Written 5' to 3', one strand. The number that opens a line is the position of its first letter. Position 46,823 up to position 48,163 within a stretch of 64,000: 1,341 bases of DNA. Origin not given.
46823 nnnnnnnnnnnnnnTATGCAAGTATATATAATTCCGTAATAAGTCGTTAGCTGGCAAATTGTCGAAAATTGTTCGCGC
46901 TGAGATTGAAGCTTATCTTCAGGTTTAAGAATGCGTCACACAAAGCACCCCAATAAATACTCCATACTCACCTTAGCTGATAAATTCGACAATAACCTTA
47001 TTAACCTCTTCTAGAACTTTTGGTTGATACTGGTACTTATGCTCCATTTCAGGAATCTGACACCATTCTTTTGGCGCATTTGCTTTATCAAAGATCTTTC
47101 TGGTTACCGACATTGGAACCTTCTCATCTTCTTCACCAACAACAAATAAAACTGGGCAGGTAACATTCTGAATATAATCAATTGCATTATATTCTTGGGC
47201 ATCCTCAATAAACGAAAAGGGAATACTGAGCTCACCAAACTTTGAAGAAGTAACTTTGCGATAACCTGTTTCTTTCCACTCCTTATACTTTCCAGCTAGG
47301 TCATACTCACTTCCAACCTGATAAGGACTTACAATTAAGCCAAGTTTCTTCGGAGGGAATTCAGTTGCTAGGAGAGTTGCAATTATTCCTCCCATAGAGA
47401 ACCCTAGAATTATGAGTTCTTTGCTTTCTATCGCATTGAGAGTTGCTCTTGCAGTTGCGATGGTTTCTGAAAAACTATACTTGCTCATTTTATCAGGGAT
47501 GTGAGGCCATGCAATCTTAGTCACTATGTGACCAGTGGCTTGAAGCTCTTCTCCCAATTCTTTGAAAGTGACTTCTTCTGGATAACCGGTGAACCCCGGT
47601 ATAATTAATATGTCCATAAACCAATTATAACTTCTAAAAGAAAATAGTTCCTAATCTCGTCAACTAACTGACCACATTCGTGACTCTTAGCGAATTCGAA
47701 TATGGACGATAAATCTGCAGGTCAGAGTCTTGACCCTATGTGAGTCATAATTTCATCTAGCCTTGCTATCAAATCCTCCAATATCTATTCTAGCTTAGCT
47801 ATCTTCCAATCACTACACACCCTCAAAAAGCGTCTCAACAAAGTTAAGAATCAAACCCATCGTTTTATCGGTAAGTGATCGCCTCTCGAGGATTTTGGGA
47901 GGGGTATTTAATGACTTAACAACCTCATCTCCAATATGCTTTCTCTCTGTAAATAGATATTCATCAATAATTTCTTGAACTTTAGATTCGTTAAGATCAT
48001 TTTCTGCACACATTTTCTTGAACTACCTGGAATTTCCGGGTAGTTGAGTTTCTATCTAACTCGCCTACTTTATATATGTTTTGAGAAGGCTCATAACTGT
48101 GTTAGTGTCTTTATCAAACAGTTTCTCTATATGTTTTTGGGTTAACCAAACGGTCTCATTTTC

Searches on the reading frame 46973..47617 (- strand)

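Call 4: search_protein_families(library=pfam, proteins=[window:46973-47617:-], max_evalue=0.01)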
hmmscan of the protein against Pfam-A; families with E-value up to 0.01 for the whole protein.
window:46973-47617:- (214 aa): 10 families
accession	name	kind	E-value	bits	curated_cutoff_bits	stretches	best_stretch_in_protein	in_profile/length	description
PF12146.15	Hydrolase_4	-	4.2e-09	36.5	27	1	64-97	74-107/239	Serine aminopeptidase, S33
PF00561.26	Abhydrolase_1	-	8.6e-08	32.6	25.8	1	42-90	48-93/245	alpha/beta hydrolase fold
PF00326.27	Peptidase_S9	-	3.2e-07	30.5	22.6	1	42-193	38-187/213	Prolyl oligopeptidase family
PF01738.24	DLH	-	1.2e-06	28.7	21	0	27-88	61-119/217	Dienelactone hydrolase family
PF03959.19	FSH1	-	3.1e-06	27.5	21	1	30-181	65-188/211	Serine hydrolase (FSH1)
PF20434.5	BD-FAE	-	4.3e-05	23.6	26.8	1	62-175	85-211/215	BD-FAE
PF02230.22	Abhydrolase_2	-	0.00017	21.9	23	1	49-96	90-134/217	Phospholipase/Carboxylesterase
PF20408.4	Abhydrolase_11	-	0.00029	21.1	27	0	41-97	54-105/193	Alpha/beta hydrolase domain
PF12697.13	Abhydrolase_6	-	0.0023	19.1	26.3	1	4-102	2-95/217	Alpha/beta hydrolase family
PF12740.14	PETase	-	0.0048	16.8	28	0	3-104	57-163/263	PET hydrolase-like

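Call 5: search_protein_families(library=padloc, proteins=[window:46973-47617:-], max_evalue=0.01)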
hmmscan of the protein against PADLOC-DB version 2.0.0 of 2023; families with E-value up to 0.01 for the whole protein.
window:46973-47617:- (214 aa): 1 family
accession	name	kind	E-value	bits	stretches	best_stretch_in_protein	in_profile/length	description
PDLC00757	Effector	-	0.0047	14.3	0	69-92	46-69/331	Phospholipase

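Call 7: search_protein_families(library=ncbifam, proteins=[window:46973-47617:-], max_evalue=0.01)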
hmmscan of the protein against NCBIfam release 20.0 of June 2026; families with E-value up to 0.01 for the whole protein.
window:46973-47617:- (214 aa): 15 families
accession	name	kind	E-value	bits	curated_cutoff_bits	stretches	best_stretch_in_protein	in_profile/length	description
TIGR03695.1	menH_SHCHC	equivalog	2e-08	34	208.55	1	8-97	10-102/252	2-succinyl-6-hydroxy-2,4-cyclohexadiene-1-carboxylate synthase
TIGR01738.1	bioH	equivalog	1.2e-07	31.6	206.95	1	18-96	20-95/245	pimeloyl-ACP methyl ester esterase BioH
TIGR02427.1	protocat_pcaD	equivalog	1.3e-07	31.2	255.85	1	46-96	59-109/251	3-oxoadipate enol-lactonase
NF047920.1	lactonase_UilS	equivalog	2.1e-07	30.9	400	1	129-210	196-278/285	UilS family quorum-quenching N-acyl-homoserine lactonase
NF011457.0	PRK14875.1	equivalog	1.8e-06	27.2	307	0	44-94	176-228/372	acetoin dehydrogenase dihydrolipoyllysine-residue acetyltransferase subunit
NF051487.1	bifunc_PcaCD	exception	2.9e-06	26.6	430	1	45-110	217-280/413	bifunctional 4-carboxymuconolactone decarboxylase/3-oxoadipate enol-lactonase PcaCD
NF051488.1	bifunc_PcaDC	exception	3.4e-06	26.4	390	0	147-194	187-233/375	bifunctional 3-oxoadipate enol-lactonase/4-carboxymuconolactone decarboxylase PcaDC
NF050089.1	i_nPHAscl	equivalog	4.1e-06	26.1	300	0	147-209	224-284/288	intracellular short-chain-length polyhydroxyalkanoate depolymerase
TIGR01250.1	pro_imino_pep_2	subfamily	1.7e-05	24.6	167.65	0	139-180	217-257/288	proline iminopeptidase-family hydrolase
NF008340.0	PRK11126.1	equivalog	3e-05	23.4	261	1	8-96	22-109/255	2-succinyl-6-hydroxy-2,4-cyclohexadiene-1-carboxylate synthase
NF041096.1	esterase_EstD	equivalog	4.1e-05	22.8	600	1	132-183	322-372/421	esterase EstD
NF053693.1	esterase_mleCBF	exception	0.0003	20.3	564.5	0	44-95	72-123/279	CBF family alpha/beta fold macrolide esterase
NF052610.1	macro_16_ester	equivalog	0.00032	20.2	420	1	44-92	72-120/281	alpha/beta fold macrolide esterase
NF045948.1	ProImpepThrmp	equivalog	0.00052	19.6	500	0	50-97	78-126/291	proline iminopeptidase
TIGR01607.1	PST-A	paralog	0.0012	18.1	218.25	0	144-213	262-330/332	Plasmodium subtelomeric family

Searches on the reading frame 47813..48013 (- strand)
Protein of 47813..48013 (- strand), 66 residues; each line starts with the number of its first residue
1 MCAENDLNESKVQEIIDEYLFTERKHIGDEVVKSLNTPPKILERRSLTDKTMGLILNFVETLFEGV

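Call 4: search_protein_families(library=pfam, proteins=[window:47813-48013:-], max_evalue=0.01)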
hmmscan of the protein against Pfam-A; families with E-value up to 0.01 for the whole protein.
window:47813-48013:- (66 aa): 1 family
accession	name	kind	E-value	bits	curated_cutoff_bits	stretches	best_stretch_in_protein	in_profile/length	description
PF12008.13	EcoR124_C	-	6.9e-05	23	23.1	1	1-61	196-259/260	Type I restriction and modification enzyme - subunit R C terminal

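Call 5: search_protein_families(library=padloc, proteins=[window:47813-48013:-], max_evalue=0.01)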
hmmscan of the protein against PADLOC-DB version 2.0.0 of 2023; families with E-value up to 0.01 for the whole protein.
window:47813-48013:- (66 aa): 0 families

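Call 7: search_protein_families(library=ncbifam, proteins=[window:47813-48013:-], max_evalue=0.01)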
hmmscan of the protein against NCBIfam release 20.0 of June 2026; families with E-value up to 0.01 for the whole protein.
window:47813-48013:- (66 aa): 0 families
